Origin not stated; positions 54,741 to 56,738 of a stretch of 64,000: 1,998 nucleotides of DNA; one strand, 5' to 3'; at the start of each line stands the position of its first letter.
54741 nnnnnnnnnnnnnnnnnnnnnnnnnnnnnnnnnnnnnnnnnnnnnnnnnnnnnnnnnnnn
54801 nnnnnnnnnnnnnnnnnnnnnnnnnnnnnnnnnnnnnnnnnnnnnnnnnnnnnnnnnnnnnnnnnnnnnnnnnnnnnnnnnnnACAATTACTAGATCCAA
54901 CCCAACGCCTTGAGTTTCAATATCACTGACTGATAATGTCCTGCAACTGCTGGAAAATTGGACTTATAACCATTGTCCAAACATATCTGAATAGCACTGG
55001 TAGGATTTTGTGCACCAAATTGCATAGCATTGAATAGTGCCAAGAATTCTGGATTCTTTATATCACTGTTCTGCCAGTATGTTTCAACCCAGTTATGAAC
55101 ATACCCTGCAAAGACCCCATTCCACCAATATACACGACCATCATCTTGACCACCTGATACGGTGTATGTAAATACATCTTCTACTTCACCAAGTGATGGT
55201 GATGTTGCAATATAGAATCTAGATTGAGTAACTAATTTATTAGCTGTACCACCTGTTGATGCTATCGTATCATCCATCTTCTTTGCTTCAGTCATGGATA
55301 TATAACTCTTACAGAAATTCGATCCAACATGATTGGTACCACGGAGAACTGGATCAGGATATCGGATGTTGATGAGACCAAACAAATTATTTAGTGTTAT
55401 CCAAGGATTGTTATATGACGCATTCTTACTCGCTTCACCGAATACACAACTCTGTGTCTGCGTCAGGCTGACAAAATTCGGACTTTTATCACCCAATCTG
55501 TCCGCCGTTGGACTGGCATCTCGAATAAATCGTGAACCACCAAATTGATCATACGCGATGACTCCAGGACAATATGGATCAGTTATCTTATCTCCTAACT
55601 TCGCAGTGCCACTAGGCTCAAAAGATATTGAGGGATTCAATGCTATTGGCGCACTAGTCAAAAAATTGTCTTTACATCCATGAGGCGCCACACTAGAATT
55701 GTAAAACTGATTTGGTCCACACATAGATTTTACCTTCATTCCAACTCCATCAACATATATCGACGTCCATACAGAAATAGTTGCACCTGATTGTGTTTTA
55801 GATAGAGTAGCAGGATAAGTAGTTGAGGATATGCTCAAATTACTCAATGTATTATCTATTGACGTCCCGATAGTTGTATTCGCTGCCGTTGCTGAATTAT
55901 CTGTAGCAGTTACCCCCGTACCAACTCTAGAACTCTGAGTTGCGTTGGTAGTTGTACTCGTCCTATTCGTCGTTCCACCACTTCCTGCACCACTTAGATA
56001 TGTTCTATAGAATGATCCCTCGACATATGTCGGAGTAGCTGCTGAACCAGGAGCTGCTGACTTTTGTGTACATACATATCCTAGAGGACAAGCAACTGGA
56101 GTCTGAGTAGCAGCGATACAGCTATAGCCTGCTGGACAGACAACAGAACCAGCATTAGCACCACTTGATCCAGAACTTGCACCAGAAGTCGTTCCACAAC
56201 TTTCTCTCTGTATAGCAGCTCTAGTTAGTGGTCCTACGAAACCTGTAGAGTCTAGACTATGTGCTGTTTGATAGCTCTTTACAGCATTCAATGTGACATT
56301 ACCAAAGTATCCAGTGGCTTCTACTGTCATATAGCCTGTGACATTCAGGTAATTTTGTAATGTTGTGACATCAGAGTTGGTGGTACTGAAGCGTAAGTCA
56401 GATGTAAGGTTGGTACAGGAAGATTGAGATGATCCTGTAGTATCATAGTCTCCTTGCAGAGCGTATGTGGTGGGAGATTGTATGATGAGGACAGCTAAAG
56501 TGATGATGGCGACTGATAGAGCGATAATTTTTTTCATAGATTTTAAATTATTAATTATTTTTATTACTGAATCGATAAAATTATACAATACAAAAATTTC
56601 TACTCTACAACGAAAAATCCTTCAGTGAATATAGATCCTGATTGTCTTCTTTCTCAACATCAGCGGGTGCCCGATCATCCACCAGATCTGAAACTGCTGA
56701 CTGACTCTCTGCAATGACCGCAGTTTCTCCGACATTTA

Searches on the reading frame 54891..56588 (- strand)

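Call 59: search_protein_families(library=pfam, proteins=[window:54891-56588:-], max_evalue=0.00001)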
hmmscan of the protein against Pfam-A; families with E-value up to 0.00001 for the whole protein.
window:54891-56588:- (565 aa): 1 family
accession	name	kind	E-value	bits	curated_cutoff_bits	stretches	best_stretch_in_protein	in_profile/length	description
PF01471.23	PG_binding_1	-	9.4e-14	51.8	23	1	71-126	2-57/57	Putative peptidoglycan binding domain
